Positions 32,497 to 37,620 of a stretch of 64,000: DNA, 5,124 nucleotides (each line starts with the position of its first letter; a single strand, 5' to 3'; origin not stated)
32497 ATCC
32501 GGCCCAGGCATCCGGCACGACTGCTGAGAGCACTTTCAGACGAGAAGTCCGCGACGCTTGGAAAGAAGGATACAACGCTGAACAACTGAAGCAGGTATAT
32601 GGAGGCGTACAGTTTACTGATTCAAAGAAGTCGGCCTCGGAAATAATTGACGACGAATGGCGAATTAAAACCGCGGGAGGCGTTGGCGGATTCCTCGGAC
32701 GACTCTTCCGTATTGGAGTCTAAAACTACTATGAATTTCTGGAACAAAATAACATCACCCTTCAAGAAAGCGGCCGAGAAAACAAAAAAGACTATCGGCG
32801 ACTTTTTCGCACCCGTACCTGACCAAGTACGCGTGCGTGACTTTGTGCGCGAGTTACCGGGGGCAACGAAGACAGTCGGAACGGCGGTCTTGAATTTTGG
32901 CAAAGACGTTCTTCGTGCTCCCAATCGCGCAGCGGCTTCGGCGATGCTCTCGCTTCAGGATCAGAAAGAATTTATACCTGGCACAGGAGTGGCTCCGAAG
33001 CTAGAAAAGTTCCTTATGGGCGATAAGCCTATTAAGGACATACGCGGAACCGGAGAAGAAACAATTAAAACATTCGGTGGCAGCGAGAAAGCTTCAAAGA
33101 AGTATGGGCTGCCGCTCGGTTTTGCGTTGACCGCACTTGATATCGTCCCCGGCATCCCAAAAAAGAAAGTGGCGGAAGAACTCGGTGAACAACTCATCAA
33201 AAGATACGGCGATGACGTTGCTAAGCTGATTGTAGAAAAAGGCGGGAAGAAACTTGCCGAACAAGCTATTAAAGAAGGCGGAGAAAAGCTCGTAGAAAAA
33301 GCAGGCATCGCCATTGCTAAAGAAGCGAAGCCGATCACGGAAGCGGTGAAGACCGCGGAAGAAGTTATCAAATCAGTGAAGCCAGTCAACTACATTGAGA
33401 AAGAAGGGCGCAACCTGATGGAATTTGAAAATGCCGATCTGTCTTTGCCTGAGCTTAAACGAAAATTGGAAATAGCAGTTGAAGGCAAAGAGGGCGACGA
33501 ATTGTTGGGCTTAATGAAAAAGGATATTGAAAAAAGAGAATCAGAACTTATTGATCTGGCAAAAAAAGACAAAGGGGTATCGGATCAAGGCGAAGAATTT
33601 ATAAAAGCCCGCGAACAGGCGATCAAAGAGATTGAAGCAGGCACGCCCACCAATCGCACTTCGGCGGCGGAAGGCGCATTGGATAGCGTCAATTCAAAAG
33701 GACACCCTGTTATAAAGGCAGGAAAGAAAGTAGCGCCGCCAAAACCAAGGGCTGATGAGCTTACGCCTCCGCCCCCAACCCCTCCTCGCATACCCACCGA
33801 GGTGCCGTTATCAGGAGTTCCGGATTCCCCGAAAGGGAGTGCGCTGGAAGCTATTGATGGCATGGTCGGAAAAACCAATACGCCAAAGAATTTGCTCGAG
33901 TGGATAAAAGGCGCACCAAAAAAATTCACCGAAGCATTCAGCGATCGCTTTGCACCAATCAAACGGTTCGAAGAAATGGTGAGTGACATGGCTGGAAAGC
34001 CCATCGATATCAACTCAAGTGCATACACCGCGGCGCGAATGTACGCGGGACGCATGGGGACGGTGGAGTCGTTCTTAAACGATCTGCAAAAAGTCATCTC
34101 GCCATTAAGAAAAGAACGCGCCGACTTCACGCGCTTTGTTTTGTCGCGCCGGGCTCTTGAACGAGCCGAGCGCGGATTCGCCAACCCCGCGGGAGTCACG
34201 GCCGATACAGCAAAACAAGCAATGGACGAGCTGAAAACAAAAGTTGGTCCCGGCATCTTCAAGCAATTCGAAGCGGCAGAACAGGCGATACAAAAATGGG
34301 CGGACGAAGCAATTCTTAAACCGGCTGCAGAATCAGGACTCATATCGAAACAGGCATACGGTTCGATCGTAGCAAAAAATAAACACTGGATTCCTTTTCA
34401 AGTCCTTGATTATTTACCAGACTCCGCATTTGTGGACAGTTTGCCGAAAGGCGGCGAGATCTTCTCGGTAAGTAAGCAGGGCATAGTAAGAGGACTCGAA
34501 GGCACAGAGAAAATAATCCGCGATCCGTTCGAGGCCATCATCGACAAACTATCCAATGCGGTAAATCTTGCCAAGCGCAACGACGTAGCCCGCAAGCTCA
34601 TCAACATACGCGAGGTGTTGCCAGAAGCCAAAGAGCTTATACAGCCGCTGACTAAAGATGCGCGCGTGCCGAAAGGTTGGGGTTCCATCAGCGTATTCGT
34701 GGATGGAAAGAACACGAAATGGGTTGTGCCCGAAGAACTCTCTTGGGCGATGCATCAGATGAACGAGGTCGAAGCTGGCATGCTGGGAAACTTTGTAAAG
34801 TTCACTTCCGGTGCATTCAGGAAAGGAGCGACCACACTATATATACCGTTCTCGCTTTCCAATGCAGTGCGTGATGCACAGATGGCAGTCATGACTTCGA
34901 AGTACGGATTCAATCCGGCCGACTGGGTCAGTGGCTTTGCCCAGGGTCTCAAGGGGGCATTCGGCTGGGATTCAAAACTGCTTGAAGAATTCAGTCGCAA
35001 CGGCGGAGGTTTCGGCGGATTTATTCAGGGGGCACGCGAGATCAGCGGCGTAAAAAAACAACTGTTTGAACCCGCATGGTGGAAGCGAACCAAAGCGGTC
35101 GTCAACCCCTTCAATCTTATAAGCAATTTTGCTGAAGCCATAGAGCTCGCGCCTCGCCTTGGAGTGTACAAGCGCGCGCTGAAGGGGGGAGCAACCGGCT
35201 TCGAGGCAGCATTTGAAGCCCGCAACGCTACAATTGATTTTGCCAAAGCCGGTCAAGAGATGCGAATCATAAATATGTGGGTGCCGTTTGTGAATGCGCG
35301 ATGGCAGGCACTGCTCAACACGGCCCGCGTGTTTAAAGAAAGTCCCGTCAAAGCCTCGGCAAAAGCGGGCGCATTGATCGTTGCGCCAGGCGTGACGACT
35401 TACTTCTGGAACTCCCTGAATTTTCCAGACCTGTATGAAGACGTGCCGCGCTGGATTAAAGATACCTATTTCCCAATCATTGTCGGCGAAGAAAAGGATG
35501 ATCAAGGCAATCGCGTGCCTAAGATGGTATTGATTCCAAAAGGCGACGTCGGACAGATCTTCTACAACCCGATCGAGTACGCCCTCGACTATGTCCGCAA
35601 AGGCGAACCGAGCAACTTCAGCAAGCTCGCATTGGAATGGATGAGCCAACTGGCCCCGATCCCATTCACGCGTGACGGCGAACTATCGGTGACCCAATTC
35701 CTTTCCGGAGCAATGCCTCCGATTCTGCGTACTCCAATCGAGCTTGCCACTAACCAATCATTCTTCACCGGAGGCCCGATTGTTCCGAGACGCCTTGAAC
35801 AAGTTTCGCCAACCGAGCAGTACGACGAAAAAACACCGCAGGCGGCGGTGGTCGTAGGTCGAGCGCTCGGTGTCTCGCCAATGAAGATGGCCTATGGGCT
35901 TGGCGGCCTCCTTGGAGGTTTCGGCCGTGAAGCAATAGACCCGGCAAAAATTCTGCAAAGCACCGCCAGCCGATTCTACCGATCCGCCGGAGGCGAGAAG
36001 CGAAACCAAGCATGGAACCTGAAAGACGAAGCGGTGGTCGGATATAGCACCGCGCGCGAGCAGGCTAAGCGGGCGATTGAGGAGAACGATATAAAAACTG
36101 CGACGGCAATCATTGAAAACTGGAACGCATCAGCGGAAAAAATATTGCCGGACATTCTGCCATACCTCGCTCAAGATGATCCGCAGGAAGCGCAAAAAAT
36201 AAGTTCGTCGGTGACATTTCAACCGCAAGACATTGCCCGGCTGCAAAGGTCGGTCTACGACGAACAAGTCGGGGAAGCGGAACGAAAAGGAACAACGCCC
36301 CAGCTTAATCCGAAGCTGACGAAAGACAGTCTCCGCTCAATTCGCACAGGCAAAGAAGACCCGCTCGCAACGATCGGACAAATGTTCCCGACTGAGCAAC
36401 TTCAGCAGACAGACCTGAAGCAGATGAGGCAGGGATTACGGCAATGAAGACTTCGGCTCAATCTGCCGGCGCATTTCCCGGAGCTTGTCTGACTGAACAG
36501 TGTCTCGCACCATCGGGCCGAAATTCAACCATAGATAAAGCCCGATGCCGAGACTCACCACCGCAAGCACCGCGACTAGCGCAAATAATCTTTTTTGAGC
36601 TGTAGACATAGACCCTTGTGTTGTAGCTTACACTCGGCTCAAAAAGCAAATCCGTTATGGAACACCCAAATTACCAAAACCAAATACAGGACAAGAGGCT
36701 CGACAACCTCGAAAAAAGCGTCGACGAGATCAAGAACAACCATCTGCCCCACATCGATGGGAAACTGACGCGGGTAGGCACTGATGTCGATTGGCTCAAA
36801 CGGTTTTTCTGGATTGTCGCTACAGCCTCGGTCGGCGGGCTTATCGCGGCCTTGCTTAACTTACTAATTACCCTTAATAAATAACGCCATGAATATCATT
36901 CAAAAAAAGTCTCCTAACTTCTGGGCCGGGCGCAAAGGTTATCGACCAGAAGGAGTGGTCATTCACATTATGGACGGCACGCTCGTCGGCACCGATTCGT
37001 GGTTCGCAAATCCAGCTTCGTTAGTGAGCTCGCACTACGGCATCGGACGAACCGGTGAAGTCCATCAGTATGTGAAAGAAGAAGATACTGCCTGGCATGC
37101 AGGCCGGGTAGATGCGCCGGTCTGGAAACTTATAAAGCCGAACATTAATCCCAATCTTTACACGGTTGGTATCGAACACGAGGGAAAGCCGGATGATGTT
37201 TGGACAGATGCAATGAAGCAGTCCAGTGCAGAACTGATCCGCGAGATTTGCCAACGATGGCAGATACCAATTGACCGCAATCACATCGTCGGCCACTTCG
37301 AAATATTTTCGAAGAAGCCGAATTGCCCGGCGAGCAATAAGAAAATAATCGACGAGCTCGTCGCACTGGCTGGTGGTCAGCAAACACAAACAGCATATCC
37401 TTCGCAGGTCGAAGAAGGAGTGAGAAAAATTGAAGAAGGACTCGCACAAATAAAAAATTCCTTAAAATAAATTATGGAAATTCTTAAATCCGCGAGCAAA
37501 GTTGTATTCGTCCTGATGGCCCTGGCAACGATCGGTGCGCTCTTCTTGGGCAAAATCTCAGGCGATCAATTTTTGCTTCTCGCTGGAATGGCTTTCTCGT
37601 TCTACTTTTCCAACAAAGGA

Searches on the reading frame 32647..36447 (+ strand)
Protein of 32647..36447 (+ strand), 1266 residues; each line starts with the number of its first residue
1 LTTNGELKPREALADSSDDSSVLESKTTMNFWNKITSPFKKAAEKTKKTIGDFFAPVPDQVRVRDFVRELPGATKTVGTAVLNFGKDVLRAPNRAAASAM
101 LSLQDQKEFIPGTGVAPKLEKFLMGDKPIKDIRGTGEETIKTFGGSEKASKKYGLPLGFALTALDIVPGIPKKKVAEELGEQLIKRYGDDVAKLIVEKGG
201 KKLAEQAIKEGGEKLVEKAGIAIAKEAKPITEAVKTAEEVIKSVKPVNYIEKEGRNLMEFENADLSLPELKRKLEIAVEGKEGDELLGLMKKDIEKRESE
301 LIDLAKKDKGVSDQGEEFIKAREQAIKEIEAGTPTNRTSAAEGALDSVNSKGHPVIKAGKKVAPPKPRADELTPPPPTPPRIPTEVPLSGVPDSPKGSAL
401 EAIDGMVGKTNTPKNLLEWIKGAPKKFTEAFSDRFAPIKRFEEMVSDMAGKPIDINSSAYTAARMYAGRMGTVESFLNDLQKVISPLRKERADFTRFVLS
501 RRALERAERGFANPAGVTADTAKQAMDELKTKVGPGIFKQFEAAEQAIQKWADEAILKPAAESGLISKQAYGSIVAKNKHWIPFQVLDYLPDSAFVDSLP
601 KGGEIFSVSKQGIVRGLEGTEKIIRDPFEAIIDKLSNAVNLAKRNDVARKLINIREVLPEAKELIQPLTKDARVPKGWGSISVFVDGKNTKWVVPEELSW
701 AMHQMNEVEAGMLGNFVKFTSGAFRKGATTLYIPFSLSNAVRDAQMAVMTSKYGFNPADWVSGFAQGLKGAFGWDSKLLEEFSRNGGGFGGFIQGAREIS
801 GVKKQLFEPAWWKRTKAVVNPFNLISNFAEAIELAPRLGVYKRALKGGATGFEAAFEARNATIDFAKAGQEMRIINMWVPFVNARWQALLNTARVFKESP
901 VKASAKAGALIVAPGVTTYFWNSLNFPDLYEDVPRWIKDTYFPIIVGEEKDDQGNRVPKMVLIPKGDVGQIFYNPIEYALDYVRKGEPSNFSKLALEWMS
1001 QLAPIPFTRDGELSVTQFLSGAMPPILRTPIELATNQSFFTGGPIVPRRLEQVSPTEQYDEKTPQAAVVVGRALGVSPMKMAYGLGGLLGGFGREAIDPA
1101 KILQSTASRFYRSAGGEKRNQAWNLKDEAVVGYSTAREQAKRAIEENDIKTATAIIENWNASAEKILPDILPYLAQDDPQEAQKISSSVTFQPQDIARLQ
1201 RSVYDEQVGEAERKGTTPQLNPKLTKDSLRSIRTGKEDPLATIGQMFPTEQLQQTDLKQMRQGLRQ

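Call 37: search_protein_families(library=pfam, proteins=[window:32647-36447:+], max_evalue=0.01)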
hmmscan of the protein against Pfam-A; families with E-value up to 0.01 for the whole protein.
window:32647-36447:+ (1266 aa): 1 family
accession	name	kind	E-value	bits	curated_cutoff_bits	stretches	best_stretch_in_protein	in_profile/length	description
PF18857.6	LPD38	-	9.3e-27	94.8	27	1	929-1106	3-171/189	Large polyvalent protein associated domain 38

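Call 42: search_protein_families(library=phrogs, proteins=[window:32647-36447:+], max_evalue=0.001)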
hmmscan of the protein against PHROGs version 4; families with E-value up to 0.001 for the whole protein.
window:32647-36447:+ (1266 aa): 4 families
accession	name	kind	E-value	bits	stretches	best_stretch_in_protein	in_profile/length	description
phrog_9854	-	unknown function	1.7e-63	215.9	1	418-1098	841-1508/1636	-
phrog_14770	-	unknown function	1.8e-14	52.5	1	491-924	2629-3105/3427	-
phrog_18222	-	unknown function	8e-10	37.7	1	479-913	1386-1808/2118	-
phrog_616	-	unknown function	0.00019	19.3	1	776-895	2300-2424/2793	-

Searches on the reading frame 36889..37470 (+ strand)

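Call 37: search_protein_families(library=pfam, proteins=[window:36889-37470:+], max_evalue=0.01)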
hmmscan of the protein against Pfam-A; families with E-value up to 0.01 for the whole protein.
window:36889-37470:+ (193 aa): 1 family
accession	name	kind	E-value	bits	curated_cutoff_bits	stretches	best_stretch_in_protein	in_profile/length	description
PF01510.30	Amidase_2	-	1.8e-27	96.7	26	1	18-148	3-130/131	N-acetylmuramoyl-L-alanine amidase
